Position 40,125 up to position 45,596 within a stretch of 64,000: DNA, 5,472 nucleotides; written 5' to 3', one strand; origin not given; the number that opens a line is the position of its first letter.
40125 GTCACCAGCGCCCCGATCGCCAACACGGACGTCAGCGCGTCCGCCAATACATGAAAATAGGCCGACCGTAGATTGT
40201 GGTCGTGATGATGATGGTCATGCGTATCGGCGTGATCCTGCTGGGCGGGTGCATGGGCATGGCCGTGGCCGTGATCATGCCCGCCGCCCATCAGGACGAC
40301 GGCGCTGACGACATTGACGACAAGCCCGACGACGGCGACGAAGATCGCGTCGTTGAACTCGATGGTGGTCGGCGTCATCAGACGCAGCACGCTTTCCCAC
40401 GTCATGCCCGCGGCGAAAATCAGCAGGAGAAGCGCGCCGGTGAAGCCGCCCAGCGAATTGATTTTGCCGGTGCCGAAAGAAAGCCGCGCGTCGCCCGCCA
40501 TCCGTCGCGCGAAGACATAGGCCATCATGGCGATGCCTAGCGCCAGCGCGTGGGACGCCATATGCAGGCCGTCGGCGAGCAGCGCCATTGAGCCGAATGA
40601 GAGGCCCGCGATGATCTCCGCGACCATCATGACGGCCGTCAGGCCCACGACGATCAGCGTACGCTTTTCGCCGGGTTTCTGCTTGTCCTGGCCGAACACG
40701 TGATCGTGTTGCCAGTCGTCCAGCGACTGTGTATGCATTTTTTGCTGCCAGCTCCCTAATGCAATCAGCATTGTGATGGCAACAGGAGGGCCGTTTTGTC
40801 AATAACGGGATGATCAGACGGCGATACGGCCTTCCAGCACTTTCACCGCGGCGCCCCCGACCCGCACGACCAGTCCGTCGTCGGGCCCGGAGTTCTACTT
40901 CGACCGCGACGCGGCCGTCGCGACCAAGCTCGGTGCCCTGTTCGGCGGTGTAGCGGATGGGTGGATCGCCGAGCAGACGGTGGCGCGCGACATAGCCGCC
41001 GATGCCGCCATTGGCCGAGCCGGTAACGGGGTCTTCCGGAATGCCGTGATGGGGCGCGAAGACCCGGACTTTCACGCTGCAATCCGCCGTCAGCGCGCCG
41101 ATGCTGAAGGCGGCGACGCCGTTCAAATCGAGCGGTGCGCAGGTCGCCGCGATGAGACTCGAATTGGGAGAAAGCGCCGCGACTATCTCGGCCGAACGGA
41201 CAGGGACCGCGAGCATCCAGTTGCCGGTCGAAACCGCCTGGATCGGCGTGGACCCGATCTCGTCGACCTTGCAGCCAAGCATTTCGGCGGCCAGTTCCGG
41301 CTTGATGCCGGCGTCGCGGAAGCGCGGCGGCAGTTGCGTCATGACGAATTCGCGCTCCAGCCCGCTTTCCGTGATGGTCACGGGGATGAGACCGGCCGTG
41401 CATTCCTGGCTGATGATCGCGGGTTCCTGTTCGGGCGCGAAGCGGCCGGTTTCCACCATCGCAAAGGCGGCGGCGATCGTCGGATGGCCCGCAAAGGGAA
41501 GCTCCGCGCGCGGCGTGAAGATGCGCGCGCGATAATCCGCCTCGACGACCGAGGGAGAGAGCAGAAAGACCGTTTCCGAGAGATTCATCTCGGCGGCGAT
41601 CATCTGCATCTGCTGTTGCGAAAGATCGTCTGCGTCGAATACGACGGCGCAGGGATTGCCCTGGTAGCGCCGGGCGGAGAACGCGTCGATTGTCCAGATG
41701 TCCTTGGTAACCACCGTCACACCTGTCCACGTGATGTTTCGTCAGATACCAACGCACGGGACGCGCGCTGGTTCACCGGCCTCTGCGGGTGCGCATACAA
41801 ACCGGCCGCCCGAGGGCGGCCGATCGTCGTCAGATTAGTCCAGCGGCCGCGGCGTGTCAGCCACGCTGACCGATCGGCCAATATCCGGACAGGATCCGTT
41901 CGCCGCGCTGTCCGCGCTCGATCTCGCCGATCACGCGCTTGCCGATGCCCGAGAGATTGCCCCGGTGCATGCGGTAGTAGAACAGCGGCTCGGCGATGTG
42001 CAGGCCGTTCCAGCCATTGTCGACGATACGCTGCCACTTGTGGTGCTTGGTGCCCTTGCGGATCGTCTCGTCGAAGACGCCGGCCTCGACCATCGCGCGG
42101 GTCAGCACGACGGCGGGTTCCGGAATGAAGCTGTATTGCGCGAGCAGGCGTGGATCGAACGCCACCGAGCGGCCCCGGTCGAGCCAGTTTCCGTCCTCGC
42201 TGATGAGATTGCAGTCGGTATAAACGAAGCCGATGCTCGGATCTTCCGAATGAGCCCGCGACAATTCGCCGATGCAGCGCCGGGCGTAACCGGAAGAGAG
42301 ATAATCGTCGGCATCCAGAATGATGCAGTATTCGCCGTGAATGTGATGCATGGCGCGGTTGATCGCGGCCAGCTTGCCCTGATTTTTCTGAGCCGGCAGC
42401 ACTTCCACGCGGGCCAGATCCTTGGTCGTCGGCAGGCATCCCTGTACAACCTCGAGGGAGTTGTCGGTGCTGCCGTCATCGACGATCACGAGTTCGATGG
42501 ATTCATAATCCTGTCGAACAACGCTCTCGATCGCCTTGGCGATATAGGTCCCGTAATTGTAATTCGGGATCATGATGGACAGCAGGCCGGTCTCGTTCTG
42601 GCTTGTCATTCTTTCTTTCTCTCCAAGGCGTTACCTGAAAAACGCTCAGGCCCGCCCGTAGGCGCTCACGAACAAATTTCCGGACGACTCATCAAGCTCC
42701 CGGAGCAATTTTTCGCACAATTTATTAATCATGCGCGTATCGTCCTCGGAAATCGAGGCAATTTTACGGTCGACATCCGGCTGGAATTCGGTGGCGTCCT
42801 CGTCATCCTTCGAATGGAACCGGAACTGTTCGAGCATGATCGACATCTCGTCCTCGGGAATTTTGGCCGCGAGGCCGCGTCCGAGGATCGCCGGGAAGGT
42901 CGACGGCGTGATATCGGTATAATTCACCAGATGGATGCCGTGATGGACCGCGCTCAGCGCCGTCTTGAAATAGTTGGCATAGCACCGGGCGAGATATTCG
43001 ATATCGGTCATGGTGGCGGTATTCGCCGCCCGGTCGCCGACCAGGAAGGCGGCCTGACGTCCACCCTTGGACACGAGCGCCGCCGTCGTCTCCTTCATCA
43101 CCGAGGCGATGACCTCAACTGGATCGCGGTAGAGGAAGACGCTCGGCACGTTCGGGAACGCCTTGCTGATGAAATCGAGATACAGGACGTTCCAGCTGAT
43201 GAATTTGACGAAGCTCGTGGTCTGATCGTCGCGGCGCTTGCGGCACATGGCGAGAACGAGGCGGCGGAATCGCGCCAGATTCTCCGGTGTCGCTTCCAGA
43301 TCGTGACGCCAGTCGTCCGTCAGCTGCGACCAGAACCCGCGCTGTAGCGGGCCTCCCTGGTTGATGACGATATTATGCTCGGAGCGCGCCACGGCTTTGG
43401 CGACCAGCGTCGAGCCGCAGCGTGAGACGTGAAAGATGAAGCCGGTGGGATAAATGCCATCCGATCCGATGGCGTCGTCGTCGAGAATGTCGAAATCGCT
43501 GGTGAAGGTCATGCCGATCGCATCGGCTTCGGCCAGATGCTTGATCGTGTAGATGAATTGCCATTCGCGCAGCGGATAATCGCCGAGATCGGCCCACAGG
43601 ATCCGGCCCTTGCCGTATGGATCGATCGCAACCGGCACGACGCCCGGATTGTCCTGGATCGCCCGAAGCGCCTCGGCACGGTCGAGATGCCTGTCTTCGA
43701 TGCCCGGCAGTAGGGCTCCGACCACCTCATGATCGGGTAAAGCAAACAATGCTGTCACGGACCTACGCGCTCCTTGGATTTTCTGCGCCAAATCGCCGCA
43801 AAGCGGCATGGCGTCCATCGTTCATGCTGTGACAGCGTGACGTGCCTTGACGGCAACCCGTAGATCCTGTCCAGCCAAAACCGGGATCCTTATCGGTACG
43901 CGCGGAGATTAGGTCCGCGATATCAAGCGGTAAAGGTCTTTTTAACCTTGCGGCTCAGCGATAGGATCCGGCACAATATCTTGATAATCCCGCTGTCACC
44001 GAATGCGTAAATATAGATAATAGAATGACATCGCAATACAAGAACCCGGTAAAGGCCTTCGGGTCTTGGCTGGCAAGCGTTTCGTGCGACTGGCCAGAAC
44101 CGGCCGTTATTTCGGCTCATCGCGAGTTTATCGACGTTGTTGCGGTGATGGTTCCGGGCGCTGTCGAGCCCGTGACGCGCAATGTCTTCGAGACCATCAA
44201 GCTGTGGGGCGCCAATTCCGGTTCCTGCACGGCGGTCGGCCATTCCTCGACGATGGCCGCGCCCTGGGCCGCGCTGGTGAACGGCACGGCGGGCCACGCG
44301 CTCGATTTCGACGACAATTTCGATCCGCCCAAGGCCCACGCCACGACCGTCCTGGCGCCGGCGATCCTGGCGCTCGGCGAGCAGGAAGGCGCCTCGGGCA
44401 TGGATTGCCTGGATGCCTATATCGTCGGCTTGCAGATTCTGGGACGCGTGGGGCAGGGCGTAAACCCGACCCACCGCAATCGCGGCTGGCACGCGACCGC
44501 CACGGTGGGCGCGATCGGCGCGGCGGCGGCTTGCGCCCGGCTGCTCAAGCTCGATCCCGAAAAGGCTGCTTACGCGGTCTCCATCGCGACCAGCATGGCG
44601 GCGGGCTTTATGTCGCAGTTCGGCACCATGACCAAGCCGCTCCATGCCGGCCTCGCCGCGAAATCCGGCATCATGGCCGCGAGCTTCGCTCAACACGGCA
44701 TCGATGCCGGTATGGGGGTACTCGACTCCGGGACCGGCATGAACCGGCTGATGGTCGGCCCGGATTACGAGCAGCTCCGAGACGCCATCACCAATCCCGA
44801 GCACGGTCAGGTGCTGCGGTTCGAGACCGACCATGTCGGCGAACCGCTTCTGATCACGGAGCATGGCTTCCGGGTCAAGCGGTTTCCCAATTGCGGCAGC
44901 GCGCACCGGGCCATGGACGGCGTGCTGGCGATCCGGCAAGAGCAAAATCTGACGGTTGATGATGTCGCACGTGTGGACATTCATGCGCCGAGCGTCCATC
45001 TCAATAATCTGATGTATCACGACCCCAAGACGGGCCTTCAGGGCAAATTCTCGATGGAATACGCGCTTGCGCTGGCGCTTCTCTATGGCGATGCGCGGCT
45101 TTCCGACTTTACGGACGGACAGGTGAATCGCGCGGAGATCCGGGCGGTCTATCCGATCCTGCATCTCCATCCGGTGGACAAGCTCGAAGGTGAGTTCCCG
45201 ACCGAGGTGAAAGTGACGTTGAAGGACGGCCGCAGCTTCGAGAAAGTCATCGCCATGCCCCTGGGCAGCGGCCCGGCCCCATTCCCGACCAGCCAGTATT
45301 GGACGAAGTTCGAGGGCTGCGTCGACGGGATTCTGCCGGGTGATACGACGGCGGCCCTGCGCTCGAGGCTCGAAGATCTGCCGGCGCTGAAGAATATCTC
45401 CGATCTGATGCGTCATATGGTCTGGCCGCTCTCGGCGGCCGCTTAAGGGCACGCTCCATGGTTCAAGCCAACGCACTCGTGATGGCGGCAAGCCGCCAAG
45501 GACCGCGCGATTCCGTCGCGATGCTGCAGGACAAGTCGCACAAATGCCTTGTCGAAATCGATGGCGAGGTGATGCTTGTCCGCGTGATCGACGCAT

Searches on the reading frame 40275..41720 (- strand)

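Call 28: search_protein_families(library=pfam, proteins=[window:40275-41720:-], max_evalue=0.0001)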
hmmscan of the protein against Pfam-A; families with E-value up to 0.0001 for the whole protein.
window:40275-41720:- (481 aa): 2 families
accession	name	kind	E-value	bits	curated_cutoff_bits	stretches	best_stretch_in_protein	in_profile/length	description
PF02567.21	PhzC-PhzF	-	8.2e-67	226.1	27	1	11-280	1-263/281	Phenazine biosynthesis-like protein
PF05544.16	Pro_racemase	-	8.6e-06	25.5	27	1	51-136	57-142/325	Proline racemase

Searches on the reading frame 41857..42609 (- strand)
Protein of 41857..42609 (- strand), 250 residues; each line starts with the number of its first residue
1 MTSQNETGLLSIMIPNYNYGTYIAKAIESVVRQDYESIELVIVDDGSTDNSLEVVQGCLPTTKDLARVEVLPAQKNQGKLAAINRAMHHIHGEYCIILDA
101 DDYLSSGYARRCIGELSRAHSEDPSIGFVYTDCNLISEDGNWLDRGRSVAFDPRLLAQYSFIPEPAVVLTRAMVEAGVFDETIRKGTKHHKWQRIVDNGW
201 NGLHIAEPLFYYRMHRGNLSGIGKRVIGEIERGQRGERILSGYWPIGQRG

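Call 27: search_protein_families(library=pfam, proteins=[window:41857-42609:-], max_evalue=0.0001)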
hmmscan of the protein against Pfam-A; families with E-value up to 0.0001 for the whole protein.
window:41857-42609:- (250 aa): 4 families
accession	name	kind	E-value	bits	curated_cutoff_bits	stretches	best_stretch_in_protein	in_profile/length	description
PF00535.33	Glycos_transf_2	-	4e-27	95.6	23.3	1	11-119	1-106/168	Glycosyl transferase family 2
PF10111.15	Glyco_tranf_2_2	-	5.6e-11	42.9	27.3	1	13-184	3-186/276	Glycosyltransferase like family 2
PF13641.12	Glyco_tranf_2_3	-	1.9e-09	38.3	27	1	10-108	3-103/230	Glycosyltransferase like family 2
PF13704.12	Glyco_tranf_2_4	-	1.5e-05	25.8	27.5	1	39-105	21-85/98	Glycosyl transferase family 2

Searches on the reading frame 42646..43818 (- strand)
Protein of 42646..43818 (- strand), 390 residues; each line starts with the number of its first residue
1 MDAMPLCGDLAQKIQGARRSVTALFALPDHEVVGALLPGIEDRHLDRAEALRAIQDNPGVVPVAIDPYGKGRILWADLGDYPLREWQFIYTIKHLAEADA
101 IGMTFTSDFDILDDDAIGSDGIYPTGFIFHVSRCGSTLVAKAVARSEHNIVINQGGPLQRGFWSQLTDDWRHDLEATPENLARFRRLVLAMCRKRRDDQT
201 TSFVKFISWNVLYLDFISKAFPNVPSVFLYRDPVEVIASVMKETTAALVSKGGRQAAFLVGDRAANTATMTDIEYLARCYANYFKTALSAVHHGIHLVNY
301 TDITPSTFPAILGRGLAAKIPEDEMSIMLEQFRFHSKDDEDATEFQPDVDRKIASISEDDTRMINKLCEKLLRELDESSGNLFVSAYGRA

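Call 27: search_protein_families(library=pfam, proteins=[window:42646-43818:-], max_evalue=0.0001)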
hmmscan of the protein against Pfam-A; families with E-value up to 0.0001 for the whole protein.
window:42646-43818:- (390 aa): 1 family
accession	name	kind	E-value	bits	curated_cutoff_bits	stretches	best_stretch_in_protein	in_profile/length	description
PF13469.12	Sulfotransfer_3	-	1.6e-05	25.7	27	1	184-250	86-151/216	Sulfotransferase family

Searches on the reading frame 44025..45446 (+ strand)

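Call 28: search_protein_families(library=pfam, proteins=[window:44025-45446:+], max_evalue=0.0001)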
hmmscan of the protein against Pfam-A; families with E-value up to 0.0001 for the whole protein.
window:44025-45446:+ (473 aa): 2 families
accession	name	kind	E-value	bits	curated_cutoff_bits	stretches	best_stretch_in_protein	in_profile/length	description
PF03972.19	MmgE_PrpD_N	-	2.1e-52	178.2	32.1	1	12-247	3-240/244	MmgE/PrpD N-terminal domain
PF19305.4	MmgE_PrpD_C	-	4.6e-26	92.1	32.1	1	287-440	1-159/173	MmgE/PrpD C-terminal domain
